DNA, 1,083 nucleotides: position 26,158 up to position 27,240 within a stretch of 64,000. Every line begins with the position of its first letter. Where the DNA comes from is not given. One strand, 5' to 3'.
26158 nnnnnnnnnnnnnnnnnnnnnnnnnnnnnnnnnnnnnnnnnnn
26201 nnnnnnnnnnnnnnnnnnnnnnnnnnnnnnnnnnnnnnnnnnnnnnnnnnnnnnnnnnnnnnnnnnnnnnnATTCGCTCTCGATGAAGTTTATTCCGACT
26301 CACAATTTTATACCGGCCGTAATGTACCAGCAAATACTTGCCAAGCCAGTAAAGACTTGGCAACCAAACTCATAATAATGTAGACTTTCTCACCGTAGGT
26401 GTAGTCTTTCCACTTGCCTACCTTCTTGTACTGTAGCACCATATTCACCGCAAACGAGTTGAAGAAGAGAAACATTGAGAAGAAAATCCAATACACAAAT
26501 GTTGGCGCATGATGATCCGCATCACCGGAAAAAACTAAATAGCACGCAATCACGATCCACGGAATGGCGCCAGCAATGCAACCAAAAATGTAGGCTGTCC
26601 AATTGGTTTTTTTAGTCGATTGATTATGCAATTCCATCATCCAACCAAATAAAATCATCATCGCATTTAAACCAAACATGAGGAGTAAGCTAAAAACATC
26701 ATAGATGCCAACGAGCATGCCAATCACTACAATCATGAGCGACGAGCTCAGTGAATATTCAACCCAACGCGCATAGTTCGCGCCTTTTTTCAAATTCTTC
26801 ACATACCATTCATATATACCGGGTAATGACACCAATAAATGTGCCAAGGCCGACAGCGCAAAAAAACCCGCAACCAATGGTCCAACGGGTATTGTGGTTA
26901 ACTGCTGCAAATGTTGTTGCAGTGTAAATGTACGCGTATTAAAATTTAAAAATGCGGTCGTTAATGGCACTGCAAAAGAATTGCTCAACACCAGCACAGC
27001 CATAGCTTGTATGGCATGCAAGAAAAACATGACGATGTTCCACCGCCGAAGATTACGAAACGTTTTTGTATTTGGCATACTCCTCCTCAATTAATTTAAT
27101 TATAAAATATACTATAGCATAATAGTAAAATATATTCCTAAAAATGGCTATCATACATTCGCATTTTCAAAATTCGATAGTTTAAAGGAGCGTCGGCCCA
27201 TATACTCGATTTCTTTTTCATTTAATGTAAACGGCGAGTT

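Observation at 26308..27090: Heliorhodopsin gene flanked by TrmB-family regulators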

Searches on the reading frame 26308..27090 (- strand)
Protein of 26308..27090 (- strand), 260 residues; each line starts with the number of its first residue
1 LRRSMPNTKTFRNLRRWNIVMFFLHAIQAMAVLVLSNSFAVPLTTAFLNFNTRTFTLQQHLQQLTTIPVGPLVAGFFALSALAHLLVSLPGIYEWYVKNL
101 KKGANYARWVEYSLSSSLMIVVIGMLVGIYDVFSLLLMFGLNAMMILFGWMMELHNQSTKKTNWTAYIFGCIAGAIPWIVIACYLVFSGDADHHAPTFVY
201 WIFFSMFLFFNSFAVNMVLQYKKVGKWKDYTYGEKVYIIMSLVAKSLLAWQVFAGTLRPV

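Call 3: search_protein_families(library=pfam, proteins=[window:26308-27090:-], max_evalue=0.01)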
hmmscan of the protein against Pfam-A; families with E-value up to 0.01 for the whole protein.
window:26308-27090:- (260 aa): 1 family
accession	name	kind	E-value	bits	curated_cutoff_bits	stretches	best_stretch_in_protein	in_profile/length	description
PF18761.7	Heliorhodopsin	-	6.5e-102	340.4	26.7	1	14-257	1-242/242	Heliorhodopsin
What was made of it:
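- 26308..27078 (-): Heliorhodopsin coding sequence (256 aa, stop codon included), starting at the ATG at 27078 rather than the TTG at 27090. Pfam PF18761 E 6.5e-102 over 242/242 profile positions (call 3).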

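Call 4: search_solved_structures(query=window:26308-27090:-, show_alignments=2, max_evalue=0.01)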
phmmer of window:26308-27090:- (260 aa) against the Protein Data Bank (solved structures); distinct sequences matched with E-value up to 0.01: 7.
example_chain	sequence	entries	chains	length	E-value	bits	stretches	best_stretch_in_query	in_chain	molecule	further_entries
6is6_A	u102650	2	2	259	7.7e-78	264.6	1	10-260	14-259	heliorhodopsin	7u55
7clj_A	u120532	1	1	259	1.8e-77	263.5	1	10-260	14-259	heliorhodopsin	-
9ljj_A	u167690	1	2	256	3.8e-67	229.6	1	5-259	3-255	Heliorhodopsin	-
6su3_X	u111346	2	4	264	4.3e-67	229.4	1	5-259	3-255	48C12 heliorhodopsin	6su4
6uh3_A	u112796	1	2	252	3.9e-66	226.3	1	6-257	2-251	Heliorhodopsin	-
9vfc_A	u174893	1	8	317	2.8e-45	157.9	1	9-259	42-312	heliorhodopsin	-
8qah_A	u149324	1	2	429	0.0022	20.7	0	151-193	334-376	sc-CC-8-58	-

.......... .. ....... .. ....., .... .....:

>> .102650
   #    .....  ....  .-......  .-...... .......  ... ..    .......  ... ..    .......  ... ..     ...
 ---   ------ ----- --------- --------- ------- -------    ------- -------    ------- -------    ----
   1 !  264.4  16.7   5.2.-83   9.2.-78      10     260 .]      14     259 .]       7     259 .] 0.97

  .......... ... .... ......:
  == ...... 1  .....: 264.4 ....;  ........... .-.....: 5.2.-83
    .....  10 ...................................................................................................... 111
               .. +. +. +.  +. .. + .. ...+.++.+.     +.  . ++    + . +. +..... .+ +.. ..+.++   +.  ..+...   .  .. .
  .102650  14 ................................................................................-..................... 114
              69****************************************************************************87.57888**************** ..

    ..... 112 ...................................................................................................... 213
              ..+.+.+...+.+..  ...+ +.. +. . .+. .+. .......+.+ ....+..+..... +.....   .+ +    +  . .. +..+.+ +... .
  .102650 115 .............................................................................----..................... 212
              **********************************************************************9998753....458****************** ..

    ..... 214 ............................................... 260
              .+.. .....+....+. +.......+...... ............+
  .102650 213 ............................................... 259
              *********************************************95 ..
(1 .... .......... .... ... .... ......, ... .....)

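Call 15: find_encoding_contigs(protein=window:26308-27078:-, flank=10000, max_places=6)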
Protein window:26308-27078:- (256 aa): 1 contig read that carries it; 1 place shown.
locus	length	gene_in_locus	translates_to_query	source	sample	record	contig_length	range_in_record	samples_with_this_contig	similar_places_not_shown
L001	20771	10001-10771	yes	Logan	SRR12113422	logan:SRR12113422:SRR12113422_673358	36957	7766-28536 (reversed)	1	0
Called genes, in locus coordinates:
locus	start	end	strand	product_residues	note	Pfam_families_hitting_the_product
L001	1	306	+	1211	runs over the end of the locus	PF00403:HMA, PF00122:E1-E2_ATPase, PF00702:Hydrolase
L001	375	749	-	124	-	-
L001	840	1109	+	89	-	PF02583:Trns_repr_metal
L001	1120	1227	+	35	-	-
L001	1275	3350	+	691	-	PF00122:E1-E2_ATPase, PF00702:Hydrolase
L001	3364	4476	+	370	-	PF12704:MacB_PCD, PF02687:FtsX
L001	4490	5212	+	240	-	PF00005:ABC_tran, PF02463:SMC_N (faint)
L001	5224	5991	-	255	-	PF01978:TrmB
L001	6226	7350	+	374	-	PF02353:CMAS (faint), PF13489:Methyltransf_23, PF08241:Methyltransf_11 (weak), PF13847:Methyltransf_31 (faint)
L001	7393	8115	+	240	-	-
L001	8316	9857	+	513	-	-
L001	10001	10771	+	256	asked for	PF18761:Heliorhodopsin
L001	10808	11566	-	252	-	PF01978:TrmB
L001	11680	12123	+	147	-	-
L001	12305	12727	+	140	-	PF06541:ABC_trans_CmpB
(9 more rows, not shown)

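Call 16: find_homologous_proteins(query=window:26311-27078:-, max_evalue=1e-10)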
Query window:26311-27078:- (256 aa): 7999 proteins with E <= 1e-10 among 8000 candidates; the best 120 are listed.
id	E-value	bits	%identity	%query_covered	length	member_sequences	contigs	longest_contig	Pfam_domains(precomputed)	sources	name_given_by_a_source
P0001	2.4e-166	569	100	100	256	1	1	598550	PF18761.8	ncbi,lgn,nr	ncbi:MAG: heliorhodopsin HeR [Candidatus Kerfeldbacteria bacterium]|nr:heliorhodopsin HeR [Candidatu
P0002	4.2e-153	526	91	100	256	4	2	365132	PF18761.8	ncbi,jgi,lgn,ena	ncbi:MAG: heliorhodopsin HeR [Patescibacteria group bacterium]|jgi:hypothetical protein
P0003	2.7e-143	494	86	100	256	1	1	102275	PF18761.8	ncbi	-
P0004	3.0e-140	484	84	100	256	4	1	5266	PF18761.8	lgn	-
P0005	2.1e-139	481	82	100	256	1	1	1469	PF18761.8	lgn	-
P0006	1.2e-137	475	81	100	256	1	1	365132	PF18761.8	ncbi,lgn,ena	ncbi:MAG: heliorhodopsin HeR [Patescibacteria group bacterium]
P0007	1.5e-135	469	81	100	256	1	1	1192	PF18761.8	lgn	-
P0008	9.6e-132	456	77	100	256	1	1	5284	PF18761.8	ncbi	-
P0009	2.2e-131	455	79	100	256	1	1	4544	PF18761.8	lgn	-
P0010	6.0e-131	453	77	100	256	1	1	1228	PF18761.8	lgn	-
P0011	4.8e-130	451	77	100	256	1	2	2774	PF18761.8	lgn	-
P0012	6.1e-129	447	77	100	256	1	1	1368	PF18761.8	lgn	-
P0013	1.3e-128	446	82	94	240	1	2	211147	PF18761.8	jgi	jgi:hypothetical protein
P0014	3.1e-128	445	76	100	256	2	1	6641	PF18761.8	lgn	-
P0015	1.3e-127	443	75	100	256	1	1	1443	PF18761.8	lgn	-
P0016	9.8e-127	440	75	99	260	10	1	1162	PF18761.8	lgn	-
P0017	1.1e-126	440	86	89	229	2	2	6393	PF18761.8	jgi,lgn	jgi:hypothetical protein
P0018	3.4e-126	438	75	98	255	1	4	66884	PF18761.8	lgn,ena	-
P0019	2.2e-124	432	74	100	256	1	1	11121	PF18761.8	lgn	-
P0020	7.9e-123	427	73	100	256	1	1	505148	PF18761.8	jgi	-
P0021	8.0e-122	424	79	94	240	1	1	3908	PF18761.8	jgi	jgi:hypothetical protein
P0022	2.8e-120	419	78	94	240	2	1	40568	PF18761.8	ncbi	-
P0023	4.1e-118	411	72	99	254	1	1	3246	PF18761.8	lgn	-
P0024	3.7e-117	408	69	100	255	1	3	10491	PF18761.8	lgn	-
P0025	1.2e-116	407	75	94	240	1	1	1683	PF18761.8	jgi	jgi:hypothetical protein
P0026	7.6e-116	404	69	99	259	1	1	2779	PF18761.8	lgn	-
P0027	3.5e-115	402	70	99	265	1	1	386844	PF18761.8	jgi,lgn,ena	-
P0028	8.5e-115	401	68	100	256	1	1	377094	PF18761.8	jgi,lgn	jgi:hypothetical protein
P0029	1.6e-114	400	70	100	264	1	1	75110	PF18761.8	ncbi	-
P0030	3.5e-114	399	70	98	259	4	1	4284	PF18761.8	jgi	-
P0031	4.4e-114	398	70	100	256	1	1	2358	PF18761.8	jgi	jgi:hypothetical protein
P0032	5.9e-114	398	69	100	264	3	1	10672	PF18761.8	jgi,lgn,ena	-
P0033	2.4e-113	396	69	100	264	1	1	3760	PF18761.8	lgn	-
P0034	5.3e-113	395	69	98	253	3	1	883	PF18761.8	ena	-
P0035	9.0e-113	394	67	99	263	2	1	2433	PF18761.8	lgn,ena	-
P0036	1.4e-111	390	70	98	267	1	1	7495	PF18761.8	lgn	-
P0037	1.7e-111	390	69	100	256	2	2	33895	PF18761.8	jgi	-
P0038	2.0e-111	390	68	99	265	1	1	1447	PF18761.8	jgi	jgi:hypothetical protein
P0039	2.5e-111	389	68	98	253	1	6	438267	PF18761.8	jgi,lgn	jgi:hypothetical protein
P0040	3.1e-111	389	70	99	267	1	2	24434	PF18761.8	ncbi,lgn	-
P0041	3.1e-111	389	69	99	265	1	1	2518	PF18761.8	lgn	-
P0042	3.6e-111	389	67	99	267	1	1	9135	PF18761.8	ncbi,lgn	-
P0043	8.9e-111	387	69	98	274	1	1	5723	PF18761.8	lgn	-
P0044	9.5e-111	387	67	98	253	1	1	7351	PF18761.8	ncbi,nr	ncbi:MAG: heliorhodopsin HeR [Candidatus Dojkabacteria bacterium]|nr:heliorhodopsin HeR [Candidatus 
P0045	1.1e-110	387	69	100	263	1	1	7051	PF18761.8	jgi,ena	-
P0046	1.2e-110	387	68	99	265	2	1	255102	PF18761.8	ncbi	ncbi:MAG: heliorhodopsin HeR [bacterium]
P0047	1.5e-110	387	68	98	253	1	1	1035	PF18761.8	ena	-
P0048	1.9e-110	386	67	100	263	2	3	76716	PF18761.8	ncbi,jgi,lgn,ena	ncbi:MAG: heliorhodopsin HeR [Patescibacteria group bacterium]|jgi:hypothetical protein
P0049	2.0e-110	386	68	98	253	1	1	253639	PF18761.8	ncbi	-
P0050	2.8e-110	386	68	98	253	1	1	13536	PF18761.8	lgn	-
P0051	4.6e-110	385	68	98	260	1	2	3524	PF18761.8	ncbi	-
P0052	5.3e-110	385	65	99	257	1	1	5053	PF18761.8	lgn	-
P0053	5.5e-110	385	69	99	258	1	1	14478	PF18761.8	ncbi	-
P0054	6.0e-110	385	69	97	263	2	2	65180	PF18761.8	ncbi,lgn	ncbi:MAG: heliorhodopsin HeR [bacterium]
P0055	7.7e-110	384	67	98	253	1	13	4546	PF18761.8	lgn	-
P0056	8.6e-110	384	68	100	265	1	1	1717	PF18761.8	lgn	-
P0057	1.2e-109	384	67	100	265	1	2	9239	PF18761.8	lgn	-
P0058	1.2e-109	384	67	98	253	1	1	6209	PF18761.8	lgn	-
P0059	1.3e-109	384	68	100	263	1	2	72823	PF18761.8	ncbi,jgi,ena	ncbi:MAG: heliorhodopsin HeR [Patescibacteria group bacterium]|jgi:hypothetical protein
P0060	1.4e-109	384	67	98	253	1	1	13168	PF18761.8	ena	-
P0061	1.4e-109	383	67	98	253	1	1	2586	PF18761.8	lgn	-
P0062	1.9e-109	383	65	100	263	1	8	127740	PF18761.8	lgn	-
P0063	2.5e-109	383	67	98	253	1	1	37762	PF18761.8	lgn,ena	-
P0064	3.5e-109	382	67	98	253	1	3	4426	PF18761.8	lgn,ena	-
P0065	3.7e-109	382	67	98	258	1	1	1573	PF18761.8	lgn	-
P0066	4.0e-109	382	68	99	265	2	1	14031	PF18761.8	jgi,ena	-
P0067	4.3e-109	382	67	98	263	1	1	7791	PF18761.8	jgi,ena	-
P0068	4.6e-109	382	67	98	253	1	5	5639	PF18761.8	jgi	jgi:hypothetical protein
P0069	5.3e-109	382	65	98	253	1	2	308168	PF18761.8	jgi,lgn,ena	jgi:hypothetical protein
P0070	6.3e-109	381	66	98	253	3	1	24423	PF18761.8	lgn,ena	-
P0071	6.6e-109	381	66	98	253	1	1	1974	PF18761.8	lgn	-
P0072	6.7e-109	381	67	98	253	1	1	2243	PF18761.8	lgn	-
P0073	6.9e-109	381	66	100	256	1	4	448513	PF18761.8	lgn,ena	-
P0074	7.0e-109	381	67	100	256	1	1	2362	PF18761.8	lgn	-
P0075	7.3e-109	381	67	98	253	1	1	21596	PF18761.8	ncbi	-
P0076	7.5e-109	381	74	89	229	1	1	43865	PF18761.8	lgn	-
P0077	8.5e-109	381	68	98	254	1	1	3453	PF18761.8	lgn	-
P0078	8.6e-109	381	66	98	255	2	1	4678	PF18761.8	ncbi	-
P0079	8.9e-109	381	66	99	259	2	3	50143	PF18761.8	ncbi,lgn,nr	ncbi:heliorhodopsin HeR [Patescibacteria group bacterium]|nr:heliorhodopsin HeR [Patescibacteria gro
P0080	1.1e-108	381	67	97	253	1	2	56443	PF18761.8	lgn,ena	-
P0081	1.2e-108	380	66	98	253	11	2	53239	PF18761.8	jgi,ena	-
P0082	1.3e-108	380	67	99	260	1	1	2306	PF18761.8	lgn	-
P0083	1.5e-108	380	65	98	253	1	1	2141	PF18761.8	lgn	-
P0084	1.5e-108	380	65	100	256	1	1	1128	PF18761.8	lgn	-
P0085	1.6e-108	380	67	97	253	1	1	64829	PF18761.8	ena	-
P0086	1.7e-108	380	66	98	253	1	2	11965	PF18761.8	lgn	-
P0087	1.7e-108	380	67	98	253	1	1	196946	PF18761.8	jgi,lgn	-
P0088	2.0e-108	380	66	98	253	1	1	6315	PF18761.8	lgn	-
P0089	2.1e-108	380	66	98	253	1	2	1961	PF18761.8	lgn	-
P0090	2.2e-108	380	65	98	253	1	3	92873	PF18761.8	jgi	-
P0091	2.4e-108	379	67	99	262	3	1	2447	PF18761.8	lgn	-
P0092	2.5e-108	379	66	97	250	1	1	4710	PF18761.8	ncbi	-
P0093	2.7e-108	379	66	99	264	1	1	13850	PF18761.8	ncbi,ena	-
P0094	3.1e-108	379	65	100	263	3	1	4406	PF18761.8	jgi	jgi:hypothetical protein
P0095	3.9e-108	379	66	100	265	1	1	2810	PF18761.8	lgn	-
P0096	4.2e-108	379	69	98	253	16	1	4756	PF18761.8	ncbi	-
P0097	4.8e-108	378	65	98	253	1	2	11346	PF18761.8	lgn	-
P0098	6.7e-108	378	65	98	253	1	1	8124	PF18761.8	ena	-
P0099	6.7e-108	378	66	98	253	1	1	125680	PF18761.8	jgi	jgi:uncharacterized protein (DUF1810 family)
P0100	6.8e-108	378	66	100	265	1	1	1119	PF18761.8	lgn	-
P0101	6.9e-108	378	64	98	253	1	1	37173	PF18761.8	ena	-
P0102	7.6e-108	378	65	98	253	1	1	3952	PF18761.8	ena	-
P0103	8.1e-108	378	68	98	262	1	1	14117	PF18761.8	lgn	-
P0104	9.2e-108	378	65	98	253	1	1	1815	PF18761.8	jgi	-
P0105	9.6e-108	377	67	98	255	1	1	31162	PF18761.8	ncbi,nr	ncbi:MAG: heliorhodopsin HeR [Candidatus Kerfeldbacteria bacterium]|nr:heliorhodopsin HeR [Candidatu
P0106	1.0e-107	377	66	98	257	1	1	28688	PF18761.8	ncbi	ncbi:MAG: heliorhodopsin HeR [Candidatus Kerfeldbacteria bacterium]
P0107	1.7e-107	377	65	98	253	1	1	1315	PF18761.8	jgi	-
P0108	1.7e-107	377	67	100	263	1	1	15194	PF18761.8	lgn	-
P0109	1.8e-107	377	68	99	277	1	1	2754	PF18761.8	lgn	-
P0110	1.8e-107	377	71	89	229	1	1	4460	PF18761.8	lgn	-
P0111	2.2e-107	376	67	98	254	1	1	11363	PF18761.8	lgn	-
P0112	2.2e-107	376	67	97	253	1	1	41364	PF18761.8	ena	-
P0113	2.4e-107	376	65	99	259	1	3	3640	PF18761.8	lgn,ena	-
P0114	2.7e-107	376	66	100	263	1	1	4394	PF18761.8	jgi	jgi:hypothetical protein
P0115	2.7e-107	376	66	100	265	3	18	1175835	PF18761.8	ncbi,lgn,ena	-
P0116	2.9e-107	376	67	97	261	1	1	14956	PF18761.8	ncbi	ncbi:heliorhodopsin HeR [Patescibacteria group bacterium]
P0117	3.4e-107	376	66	98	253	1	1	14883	PF18761.8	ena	-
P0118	3.5e-107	376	67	98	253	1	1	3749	PF18761.8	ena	-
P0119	3.7e-107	376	64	98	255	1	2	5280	PF18761.8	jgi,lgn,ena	-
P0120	3.8e-107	376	67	100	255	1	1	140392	PF18761.8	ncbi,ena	-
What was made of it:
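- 26308..27078 (-): The identical 256-aa protein is in NCBI as heliorhodopsin HeR (call 16).
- On Retinal biosynthesis pathway (crtE/B/I/Y plus blh or a carotenoid oxygenase) present with the rhodopsin: The remaining 530 kb or more of the contig (call 16) could not be read.
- Already named HeR in NCBI, in a Kerfeldbacteria MAG: call 16.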
